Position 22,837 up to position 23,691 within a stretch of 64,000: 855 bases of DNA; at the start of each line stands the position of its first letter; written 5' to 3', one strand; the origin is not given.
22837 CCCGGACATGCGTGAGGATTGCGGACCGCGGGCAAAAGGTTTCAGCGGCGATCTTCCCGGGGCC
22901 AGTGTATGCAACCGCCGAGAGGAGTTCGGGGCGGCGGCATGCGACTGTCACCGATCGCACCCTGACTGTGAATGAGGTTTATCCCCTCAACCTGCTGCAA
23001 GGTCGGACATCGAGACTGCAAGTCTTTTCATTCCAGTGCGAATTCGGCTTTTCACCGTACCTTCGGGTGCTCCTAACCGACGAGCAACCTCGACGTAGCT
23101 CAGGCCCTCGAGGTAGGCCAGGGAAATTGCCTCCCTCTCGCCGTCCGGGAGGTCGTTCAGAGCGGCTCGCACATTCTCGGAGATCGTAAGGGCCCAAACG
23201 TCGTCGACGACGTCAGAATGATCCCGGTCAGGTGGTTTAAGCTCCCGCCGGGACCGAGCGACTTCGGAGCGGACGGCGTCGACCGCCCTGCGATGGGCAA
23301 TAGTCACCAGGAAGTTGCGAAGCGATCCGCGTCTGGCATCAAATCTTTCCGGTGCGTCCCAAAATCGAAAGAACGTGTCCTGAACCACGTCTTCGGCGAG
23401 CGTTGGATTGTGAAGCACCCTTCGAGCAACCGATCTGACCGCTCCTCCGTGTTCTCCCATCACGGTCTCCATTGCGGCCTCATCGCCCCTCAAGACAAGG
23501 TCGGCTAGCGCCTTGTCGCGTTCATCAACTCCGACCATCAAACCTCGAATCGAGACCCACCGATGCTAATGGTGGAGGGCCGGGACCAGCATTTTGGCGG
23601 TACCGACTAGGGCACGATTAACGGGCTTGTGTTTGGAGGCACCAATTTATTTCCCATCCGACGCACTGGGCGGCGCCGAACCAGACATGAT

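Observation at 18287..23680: Shared CATCC-N17-CGAA promoter motif puts heliorhodopsin in a SigK-type regulon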

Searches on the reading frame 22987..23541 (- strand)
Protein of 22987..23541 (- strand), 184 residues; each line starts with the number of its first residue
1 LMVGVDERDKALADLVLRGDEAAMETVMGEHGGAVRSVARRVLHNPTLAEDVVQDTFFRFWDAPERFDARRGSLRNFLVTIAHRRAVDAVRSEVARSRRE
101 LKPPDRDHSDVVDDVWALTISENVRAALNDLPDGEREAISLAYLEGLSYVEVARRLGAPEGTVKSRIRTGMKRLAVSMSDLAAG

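Call 5: search_protein_families(library=pfam, proteins=[window:22987-23541:-], max_evalue=0.01)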
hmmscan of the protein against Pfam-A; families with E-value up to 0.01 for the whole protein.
window:22987-23541:- (184 aa): 7 families
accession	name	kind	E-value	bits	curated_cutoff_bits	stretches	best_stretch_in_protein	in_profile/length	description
PF04542.20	Sigma70_r2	-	6.9e-20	71.1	24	1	30-93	4-68/71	Sigma-70 region 2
PF08281.18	Sigma70_r4_2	-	6.1e-16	58.2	25.7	1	122-174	2-54/54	Sigma-70, region 4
PF04545.22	Sigma70_r4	-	6.4e-14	51.6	24.1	1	127-174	1-48/50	Sigma-70, region 4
PF07638.17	Sigma70_ECF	-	3e-06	27.7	21.1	1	14-169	9-174/185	ECF sigma factor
PF13936.12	HTH_38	-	0.00035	20.7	27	1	133-163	7-37/44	Helix-turn-helix domain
PF13384.12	HTH_23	-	0.0014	18.8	24.6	1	136-167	7-37/50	Homeodomain-like domain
PF13518.12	HTH_28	-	0.0032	18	25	1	135-168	1-34/52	Helix-turn-helix domain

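Call 16: find_homologous_proteins(query=window:22987-23541:-)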
Query window:22987-23541:- (184 aa): 4815 proteins with E <= 0.001 among 5886 candidates; the best 120 are listed.
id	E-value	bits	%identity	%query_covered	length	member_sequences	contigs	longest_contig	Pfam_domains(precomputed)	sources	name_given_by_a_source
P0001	9.4e-111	385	99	99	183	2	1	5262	PF07638.18,PF04545.23,PF04542.21,PF08281.19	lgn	-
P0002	5.1e-98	344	90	99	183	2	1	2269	PF07638.18,PF04545.23,PF04542.21,PF08281.19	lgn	-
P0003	5.7e-93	327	84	99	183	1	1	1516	PF04545.23,PF04542.21,PF08281.19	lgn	-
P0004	3.7e-69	250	67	95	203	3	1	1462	PF07638.18,PF04545.23,PF04542.21,PF08281.19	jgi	-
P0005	8.0e-69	249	69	94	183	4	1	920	PF04545.23,PF04542.21,PF08281.19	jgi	jgi:RNA polymerase sigma-70 factor (ECF subfamily)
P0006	1.0e-68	248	67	96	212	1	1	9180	PF04545.23,PF04542.21,PF08281.19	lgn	-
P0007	4.2e-68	246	66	95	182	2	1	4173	PF07638.18,PF04545.23,PF04542.21,PF08281.19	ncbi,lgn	ncbi:MAG: sigma-70 family RNA polymerase sigma factor [Acidimicrobiia bacterium]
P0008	4.5e-68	246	67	99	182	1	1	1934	PF04545.23,PF04542.21,PF08281.19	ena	-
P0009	2.2e-67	244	65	98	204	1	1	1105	PF07638.18,PF04545.23,PF04542.21,PF08281.19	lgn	-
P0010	2.4e-67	244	70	87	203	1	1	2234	PF07638.18,PF04545.23,PF04542.21,PF08281.19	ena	-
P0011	3.4e-67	243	65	97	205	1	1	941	PF07638.18,PF04545.23,PF04542.21,PF08281.19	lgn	-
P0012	4.5e-67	243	68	93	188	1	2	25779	PF07638.18,PF04545.23,PF04542.21,PF08281.19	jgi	jgi:RNA polymerase sigma-70 factor, ECF subfamily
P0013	4.6e-67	243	66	95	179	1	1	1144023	PF07638.18,PF04545.23,PF04542.21,PF08281.19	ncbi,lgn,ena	-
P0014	8.4e-67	242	69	87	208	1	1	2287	PF07638.18,PF04545.23,PF04542.21,PF08281.19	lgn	-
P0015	1.5e-66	241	67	95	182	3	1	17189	PF07638.18,PF04545.23,PF04542.21,PF08281.19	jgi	jgi:RNA polymerase sigma-70 factor, ECF subfamily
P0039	1.9e-63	231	63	95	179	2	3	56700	PF04545.23,PF04542.21,PF08281.19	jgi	jgi:RNA polymerase sigma-70 factor, ECF subfamily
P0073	1.9e-61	225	63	95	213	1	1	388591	PF07638.18,PF04545.23,PF04542.21,PF08281.19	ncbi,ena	-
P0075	2.7e-61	224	63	95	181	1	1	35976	PF07638.18,PF04545.23,PF04542.21,PF08281.19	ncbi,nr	ncbi:MAG TPA: sigma-70 family RNA polymerase sigma factor [Acidimicrobiia bacterium]|nr:sigma-70 fam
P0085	7.6e-61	223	60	99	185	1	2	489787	PF07638.18,PF04545.23,PF04542.21,PF08281.19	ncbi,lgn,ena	-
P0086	8.6e-61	223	64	92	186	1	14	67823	PF07638.18,PF04545.23,PF04542.21,PF08281.19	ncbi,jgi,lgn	-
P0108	5.3e-60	220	58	99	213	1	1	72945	PF04545.23,PF04542.21,PF08281.19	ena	-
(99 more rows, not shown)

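Call 17: search_protein_families(library=ncbifam, proteins=[window:22987-23541:-], max_evalue=0.001)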
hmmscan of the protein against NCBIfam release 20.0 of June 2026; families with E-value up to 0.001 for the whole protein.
window:22987-23541:- (184 aa): 91 families (the best 25 are shown)
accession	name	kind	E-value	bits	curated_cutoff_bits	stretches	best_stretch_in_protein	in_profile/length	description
NF007228.0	PRK09646.1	subfamily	1.6e-41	142.1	226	1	10-178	18-190/194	ECF RNA polymerase sigma factor SigK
NF009172.0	PRK12519.1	subfamily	1.3e-34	119.4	222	1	7-181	14-192/194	RNA polymerase sigma factor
NF010500.0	PRK13919.1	subfamily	9.3e-30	104.2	226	1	9-175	10-180/186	putative RNA polymerase sigma E protein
NF007227.0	PRK09645.1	subfamily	2.1e-29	102.7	202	1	19-181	10-173/177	sigma-70 family RNA polymerase sigma factor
TIGR02937.1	sigma70-ECF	superfamily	4.2e-28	98.1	42.9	1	23-176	2-163/165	sigma-70 family RNA polymerase sigma factor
NF009189.0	PRK12537.1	equivalog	2.3e-25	89.2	261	1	17-176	18-179/182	RNA polymerase sigma factor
NF004113.0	PRK05602.1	equivalog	1.3e-24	87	208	1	6-158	29-181/211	RNA polymerase sigma factor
TIGR02983.1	SigE-fam_strep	subfamily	5.7e-24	84.8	141.55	1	21-178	5-158/162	SigE family RNA polymerase sigma factor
NF008893.0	PRK11924.2-3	equivalog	9.1e-23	80.7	331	1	6-178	6-180/181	RNA polymerase sigma factor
NF009166.1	PRK12513.1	equivalog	2.5e-22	79.5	206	1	6-179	6-187/193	RNA polymerase sigma factor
TIGR02985.1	Sig70_bacteroi1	subfamily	5.3e-21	75.5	126.4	1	34-175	13-159/162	RNA polymerase sigma-70 factor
NF009168.0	PRK12515.1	subfamily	4.9e-20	71.8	236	1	6-178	6-179/189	RNA polymerase sigma factor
NF009164.0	PRK12511.1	equivalog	3e-19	69.2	185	1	33-170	15-151/182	RNA polymerase sigma factor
NF007225.0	PRK09643.1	equivalog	8.1e-19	68.1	190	1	8-182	13-186/204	RNA polymerase sigma factor SigM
NF007216.0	PRK09638.1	equivalog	1.3e-18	67.4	194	1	9-179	5-175/180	RNA polymerase sigma factor SigY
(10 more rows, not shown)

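Call 18: search_solved_structures(query=window:22987-23541:-, max_evalue=0.00001, show_alignments=2)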
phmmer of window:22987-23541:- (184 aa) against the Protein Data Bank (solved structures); distinct sequences matched with E-value up to 0.00001: 19.
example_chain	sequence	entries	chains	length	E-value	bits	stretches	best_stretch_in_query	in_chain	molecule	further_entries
4nqw_A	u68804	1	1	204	7.7e-24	87.6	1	15-174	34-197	ECF RNA polymerase sigma factor SigK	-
6dv9_F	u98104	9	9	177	4.9e-14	55.7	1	20-182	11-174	ECF RNA polymerase sigma factor SigL | RNA polymerase sigma factor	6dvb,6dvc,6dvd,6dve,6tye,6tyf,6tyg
2q1z_A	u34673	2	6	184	1e-13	54.7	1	20-178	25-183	RpoE, ECF SigE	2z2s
9m9d_F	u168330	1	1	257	2.3e-13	53.5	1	18-174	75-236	ECF RNA polymerase sigma factor SigE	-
9m9e_F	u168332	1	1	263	2.5e-13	53.4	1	18-174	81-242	ECF RNA polymerase sigma factor SigE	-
9m98_F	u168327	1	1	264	2.5e-13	53.3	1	18-174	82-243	ECF RNA polymerase sigma factor SigE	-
5wuq_A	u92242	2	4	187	3.1e-12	49.8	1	16-181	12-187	ECF RNA polymerase sigma factor SigW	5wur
8z6g_B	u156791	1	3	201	5.3e-12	49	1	5-171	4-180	RNA polymerase sigma factor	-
6in7_B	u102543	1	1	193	7.3e-12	48.6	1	6-171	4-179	RNA polymerase sigma-H factor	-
6jcy_F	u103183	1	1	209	1.2e-10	44.6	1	31-182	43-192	ECF RNA polymerase sigma factor SigH,ECF RNA polymerase sigma factor SigE,ECF RNA polymera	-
1or7_A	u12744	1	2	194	2e-09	40.7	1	8-170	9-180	RNA polymerase sigma-E factor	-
6jbq_F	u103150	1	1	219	2.6e-09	40.3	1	8-170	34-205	ECF RNA polymerase sigma-E factor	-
5uxx_A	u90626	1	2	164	2.3e-08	37.2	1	36-175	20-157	RNA polymerase sigma factor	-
4cxf_A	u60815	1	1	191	9.5e-08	35.2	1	6-175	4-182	RNA POLYMERASE SIGMA FACTOR CNRH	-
5zx2_F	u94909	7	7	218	1.3e-07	34.7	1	32-182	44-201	ECF RNA polymerase sigma factor SigH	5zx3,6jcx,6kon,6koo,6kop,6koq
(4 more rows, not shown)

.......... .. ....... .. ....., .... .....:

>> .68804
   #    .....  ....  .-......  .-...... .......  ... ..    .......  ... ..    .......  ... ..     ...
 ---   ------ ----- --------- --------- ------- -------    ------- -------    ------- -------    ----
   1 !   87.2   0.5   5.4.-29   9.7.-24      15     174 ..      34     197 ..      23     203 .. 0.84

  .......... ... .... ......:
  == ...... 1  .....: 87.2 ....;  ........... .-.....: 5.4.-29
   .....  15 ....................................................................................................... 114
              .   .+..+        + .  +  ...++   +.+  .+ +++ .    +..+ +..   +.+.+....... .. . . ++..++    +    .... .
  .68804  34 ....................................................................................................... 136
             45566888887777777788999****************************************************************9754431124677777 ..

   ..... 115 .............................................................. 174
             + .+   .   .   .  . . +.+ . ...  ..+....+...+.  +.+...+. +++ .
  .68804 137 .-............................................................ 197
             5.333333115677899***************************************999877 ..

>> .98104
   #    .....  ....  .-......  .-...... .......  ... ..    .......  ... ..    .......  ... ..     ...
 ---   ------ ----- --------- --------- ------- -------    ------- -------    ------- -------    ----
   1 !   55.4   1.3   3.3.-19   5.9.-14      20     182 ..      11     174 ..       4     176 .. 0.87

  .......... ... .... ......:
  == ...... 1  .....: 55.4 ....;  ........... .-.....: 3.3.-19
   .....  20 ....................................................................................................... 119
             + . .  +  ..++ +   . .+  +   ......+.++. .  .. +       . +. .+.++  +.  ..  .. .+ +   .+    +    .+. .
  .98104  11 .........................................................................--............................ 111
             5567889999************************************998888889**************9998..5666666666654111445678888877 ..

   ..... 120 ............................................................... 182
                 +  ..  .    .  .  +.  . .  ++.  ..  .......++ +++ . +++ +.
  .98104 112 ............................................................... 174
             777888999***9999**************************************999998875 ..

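Call 19: find_encoding_contigs(protein=P0013, flank=10000, max_places=3)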
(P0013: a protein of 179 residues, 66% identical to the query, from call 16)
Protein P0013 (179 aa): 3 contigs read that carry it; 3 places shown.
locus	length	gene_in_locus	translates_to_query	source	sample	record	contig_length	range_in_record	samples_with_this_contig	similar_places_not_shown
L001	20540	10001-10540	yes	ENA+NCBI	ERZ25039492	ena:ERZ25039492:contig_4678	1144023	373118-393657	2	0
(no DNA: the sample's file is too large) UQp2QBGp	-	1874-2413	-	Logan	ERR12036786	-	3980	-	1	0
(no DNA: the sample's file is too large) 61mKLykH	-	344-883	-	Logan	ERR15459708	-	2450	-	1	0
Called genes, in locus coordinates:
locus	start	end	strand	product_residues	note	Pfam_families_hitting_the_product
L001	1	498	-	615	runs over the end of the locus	PF01261:AP_endonuc_2, PF21686:LigD_Prim-Pol, PF01896:DNA_primase_S (weak)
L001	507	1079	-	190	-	-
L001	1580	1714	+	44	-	PF02416:TatA_B_E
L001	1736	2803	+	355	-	PF24303:DUF7485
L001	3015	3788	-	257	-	PF18761:Heliorhodopsin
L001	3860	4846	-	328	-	PF02607:B12-binding_2, PF02310:B12-binding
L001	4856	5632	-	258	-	PF04203:Sortase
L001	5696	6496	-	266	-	PF14344:DUF4397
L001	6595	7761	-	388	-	PF02353:CMAS, PF01728:FtsJ, PF13489:Methyltransf_23, PF13847:Methyltransf_31, PF08241:Methyltransf_11, PF08242:Methyltransf_12, PF13649:Methyltransf_25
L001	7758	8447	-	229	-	PF07103:DUF1365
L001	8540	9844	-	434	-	PF01593:Amino_oxidase, PF13450:NAD_binding_8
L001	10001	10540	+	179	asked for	PF07638:Sigma70_ECF (faint), PF04542:Sigma70_r2, PF08281:Sigma70_r4_2, PF04545:Sigma70_r4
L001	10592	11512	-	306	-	PF00106:adh_short, PF01370:Epimerase (weak), PF13561:adh_short_C2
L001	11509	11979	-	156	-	PF10604:Polyketide_cyc2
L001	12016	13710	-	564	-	PF00916:Sulfate_transp, PF01740:STAS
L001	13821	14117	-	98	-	-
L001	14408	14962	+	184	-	PF04542:Sigma70_r2, PF08281:Sigma70_r4_2, PF04545:Sigma70_r4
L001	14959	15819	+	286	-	-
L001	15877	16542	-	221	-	PF02627:CMD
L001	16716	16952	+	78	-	-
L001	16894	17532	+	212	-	-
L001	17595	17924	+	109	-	PF13466:STAS_2 (weak)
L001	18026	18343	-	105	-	-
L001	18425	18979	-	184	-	-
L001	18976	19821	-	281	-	PF02424:ApbE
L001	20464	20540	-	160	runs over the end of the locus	-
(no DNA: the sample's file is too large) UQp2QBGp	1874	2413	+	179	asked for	PF07638:Sigma70_ECF (faint), PF04542:Sigma70_r2, PF08281:Sigma70_r4_2, PF04545:Sigma70_r4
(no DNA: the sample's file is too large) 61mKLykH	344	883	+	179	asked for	PF07638:Sigma70_ECF (faint), PF04542:Sigma70_r2, PF08281:Sigma70_r4_2, PF04545:Sigma70_r4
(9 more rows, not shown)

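Call 20: find_encoding_contigs(protein=P0085, flank=10000, max_places=3)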
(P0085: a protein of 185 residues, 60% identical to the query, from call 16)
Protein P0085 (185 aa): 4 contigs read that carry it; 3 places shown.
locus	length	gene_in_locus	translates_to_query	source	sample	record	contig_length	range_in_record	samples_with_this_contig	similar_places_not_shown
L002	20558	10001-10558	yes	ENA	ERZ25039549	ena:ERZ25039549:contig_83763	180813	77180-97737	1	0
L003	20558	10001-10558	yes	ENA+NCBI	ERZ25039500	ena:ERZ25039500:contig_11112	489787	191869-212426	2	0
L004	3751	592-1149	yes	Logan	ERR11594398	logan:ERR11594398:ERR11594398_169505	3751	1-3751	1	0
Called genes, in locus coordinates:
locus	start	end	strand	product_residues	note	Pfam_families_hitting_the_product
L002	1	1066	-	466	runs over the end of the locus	PF00483:NTP_transferase, PF01128:IspD (weak), PF12804:NTP_transf_3, PF25087:GMPPB_C (faint), PF25084:LbH_EIF2B (faint), PF00132:Hexapep, PF14602:Hexapep_2 (weak)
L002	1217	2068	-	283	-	PF00288:GHMP_kinases_N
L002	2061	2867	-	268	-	PF00398:RrnaAD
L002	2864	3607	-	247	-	PF01026:TatD_DNase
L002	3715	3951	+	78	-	PF04014:MazE_antitoxin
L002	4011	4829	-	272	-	PF00590:TP_methylase, PF23016:RsmI_C (weak)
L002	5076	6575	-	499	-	PF26686:DUF8575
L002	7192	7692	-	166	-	-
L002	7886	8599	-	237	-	PF18761:Heliorhodopsin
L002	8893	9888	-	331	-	PF02607:B12-binding_2, PF02310:B12-binding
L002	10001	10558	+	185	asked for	PF07638:Sigma70_ECF (weak), PF04542:Sigma70_r2, PF08281:Sigma70_r4_2, PF04545:Sigma70_r4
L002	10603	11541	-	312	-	PF00106:adh_short, PF01370:Epimerase, PF08659:KR (weak), PF13561:adh_short_C2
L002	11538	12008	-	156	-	PF10604:Polyketide_cyc2, PF03364:Polyketide_cyc (weak)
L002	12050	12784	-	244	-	PF04203:Sortase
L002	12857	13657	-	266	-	PF14344:DUF4397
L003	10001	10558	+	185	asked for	PF07638:Sigma70_ECF (weak), PF04542:Sigma70_r2, PF08281:Sigma70_r4_2, PF04545:Sigma70_r4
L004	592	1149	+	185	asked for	PF07638:Sigma70_ECF (weak), PF04542:Sigma70_r2, PF08281:Sigma70_r4_2, PF04545:Sigma70_r4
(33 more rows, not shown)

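Call 21: find_encoding_contigs(protein=P0073, flank=10000, max_places=3)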
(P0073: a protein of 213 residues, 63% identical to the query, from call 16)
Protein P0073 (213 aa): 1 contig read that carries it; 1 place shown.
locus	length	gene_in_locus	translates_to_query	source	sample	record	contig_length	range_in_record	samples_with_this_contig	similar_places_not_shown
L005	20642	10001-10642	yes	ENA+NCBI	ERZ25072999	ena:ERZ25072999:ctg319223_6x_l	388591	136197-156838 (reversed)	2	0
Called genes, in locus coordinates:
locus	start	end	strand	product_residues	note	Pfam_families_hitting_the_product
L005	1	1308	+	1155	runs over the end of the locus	PF02574:S-methyl_trans, PF00809:Pterin_bind, PF02607:B12-binding_2, PF02310:B12-binding, PF02965:Met_synt_B12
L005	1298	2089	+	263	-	-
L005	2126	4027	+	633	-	PF03372:Exo_endo_phos, PF23226:Exo_endo_phos_PGAP2IP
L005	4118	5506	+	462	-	PF00512:HisKA, PF02518:HATPase_c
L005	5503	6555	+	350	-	-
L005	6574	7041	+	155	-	PF00754:F5_F8_type_C (weak)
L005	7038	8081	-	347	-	PF02607:B12-binding_2, PF02310:B12-binding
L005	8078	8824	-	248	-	PF04203:Sortase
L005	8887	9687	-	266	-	PF14344:DUF4397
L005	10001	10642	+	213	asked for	PF07638:Sigma70_ECF (weak), PF04542:Sigma70_r2, PF08281:Sigma70_r4_2, PF04545:Sigma70_r4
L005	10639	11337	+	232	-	PF10099:RskA_C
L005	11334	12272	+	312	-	PF09995:MPAB_Lcp_cat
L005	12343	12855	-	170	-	PF02469:Fasciclin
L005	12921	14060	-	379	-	PF20434:BD-FAE, PF07859:Abhydrolase_3, PF00326:Peptidase_S9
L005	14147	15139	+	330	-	PF01553:Acyltransferase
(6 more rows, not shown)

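Call 49: find_encoding_contigs(protein=P0001, flank=10000, max_places=3)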
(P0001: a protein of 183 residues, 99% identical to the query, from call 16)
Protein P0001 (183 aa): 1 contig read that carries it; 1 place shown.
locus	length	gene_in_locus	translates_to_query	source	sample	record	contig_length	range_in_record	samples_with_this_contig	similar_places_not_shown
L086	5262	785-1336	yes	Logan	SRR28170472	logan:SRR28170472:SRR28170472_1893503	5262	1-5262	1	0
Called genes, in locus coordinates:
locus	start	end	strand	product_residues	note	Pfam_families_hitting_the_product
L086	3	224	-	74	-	?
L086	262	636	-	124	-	PF01266:DAO (weak), PF13450:NAD_binding_8, PF01593:Amino_oxidase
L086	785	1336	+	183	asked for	PF07638:Sigma70_ECF (weak), PF04542:Sigma70_r2, PF08281:Sigma70_r4_2, PF04545:Sigma70_r4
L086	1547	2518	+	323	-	-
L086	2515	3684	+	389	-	PF13439:Glyco_transf_4, PF13579:Glyco_trans_4_4, PF00534:Glycos_transf_1, PF20706:GT4-conflict, PF13692:Glyco_trans_1_4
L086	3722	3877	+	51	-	-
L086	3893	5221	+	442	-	PF00875:DNA_photolyase, PF03441:FAD_binding_7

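Call 50: find_encoding_contigs(protein=P0002, flank=10000, max_places=3)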
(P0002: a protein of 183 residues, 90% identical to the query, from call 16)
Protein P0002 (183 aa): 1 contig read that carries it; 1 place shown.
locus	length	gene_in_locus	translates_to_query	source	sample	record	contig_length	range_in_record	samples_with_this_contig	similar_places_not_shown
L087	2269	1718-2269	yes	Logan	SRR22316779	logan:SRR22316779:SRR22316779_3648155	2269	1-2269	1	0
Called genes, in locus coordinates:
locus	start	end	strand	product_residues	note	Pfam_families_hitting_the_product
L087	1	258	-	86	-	?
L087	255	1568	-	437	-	PF01266:DAO (faint), PF01593:Amino_oxidase, PF13450:NAD_binding_8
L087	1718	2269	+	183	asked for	PF07638:Sigma70_ECF (weak), PF04542:Sigma70_r2, PF08281:Sigma70_r4_2, PF04545:Sigma70_r4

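Call 79: find_encoding_contigs(protein=P0039, flank=10000, max_places=1)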
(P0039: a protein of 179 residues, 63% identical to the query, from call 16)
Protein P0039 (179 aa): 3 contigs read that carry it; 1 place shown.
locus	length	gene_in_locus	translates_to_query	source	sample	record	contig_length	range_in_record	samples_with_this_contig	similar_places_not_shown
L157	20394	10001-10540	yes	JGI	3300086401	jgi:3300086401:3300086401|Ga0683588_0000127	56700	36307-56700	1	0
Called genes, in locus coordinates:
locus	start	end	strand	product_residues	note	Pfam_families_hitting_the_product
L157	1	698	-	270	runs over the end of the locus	-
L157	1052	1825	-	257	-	PF19458:DUF5995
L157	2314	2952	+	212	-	-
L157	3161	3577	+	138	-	PF07228:SpoIIE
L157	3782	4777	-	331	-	PF02607:B12-binding_2, PF02310:B12-binding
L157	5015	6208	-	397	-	PF25371:DUF7884 (faint), PF02353:CMAS, PF01728:FtsJ, PF13489:Methyltransf_23, PF13847:Methyltransf_31, PF08241:Methyltransf_11, PF08242:Methyltransf_12, PF13649:Methyltransf_25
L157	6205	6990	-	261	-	PF07103:DUF1365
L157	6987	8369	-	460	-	PF01266:DAO (faint), PF01593:Amino_oxidase, PF13450:NAD_binding_8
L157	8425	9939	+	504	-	PF01073:3Beta_HSD (weak), PF01370:Epimerase, PF05368:NmrA, PF13460:NAD_binding_10, PF16363:GDP_Man_Dehyd (weak), PF11066:DUF2867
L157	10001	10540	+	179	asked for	PF04542:Sigma70_r2, PF08281:Sigma70_r4_2, PF04545:Sigma70_r4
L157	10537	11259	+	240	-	PF13490:zf-HC2 (weak), PF22618:RskA_N (weak), PF10099:RskA_C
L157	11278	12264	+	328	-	PF01553:Acyltransferase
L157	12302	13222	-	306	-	PF00106:adh_short, PF01370:Epimerase, PF08659:KR (weak), PF13561:adh_short_C2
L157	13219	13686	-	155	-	PF10604:Polyketide_cyc2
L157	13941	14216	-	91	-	-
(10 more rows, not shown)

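Call 80: find_encoding_contigs(protein=P0086, flank=10000, max_places=1)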
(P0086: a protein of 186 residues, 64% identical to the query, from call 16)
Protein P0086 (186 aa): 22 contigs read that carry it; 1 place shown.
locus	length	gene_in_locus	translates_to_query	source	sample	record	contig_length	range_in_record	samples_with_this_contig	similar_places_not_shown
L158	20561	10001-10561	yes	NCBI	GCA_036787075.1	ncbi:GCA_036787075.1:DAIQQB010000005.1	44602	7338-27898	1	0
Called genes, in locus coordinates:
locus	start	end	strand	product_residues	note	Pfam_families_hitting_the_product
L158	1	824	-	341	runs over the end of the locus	PF03447:NAD_binding_3, PF00742:Homoserine_dh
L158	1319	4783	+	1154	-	PF02574:S-methyl_trans, PF00809:Pterin_bind, PF02607:B12-binding_2, PF02310:B12-binding, PF02965:Met_synt_B12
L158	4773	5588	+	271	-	PF02219:MTHFR (faint)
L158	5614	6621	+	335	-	PF00144:Beta-lactamase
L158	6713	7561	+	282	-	-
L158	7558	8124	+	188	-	PF02518:HATPase_c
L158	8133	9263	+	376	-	-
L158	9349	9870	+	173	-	PF18955:DUF5698, PF10035:DUF2179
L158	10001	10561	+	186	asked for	PF07638:Sigma70_ECF, PF04542:Sigma70_r2, PF08281:Sigma70_r4_2, PF04545:Sigma70_r4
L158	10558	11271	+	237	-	PF10099:RskA_C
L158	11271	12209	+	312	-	PF09995:MPAB_Lcp_cat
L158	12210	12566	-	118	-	PF09424:YqeY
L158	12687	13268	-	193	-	PF02469:Fasciclin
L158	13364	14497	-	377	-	PF20434:BD-FAE, PF07859:Abhydrolase_3, PF00326:Peptidase_S9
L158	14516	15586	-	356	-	PF00108:Thiolase_N (weak), PF08545:ACP_syn_III, PF08541:ACP_syn_III_C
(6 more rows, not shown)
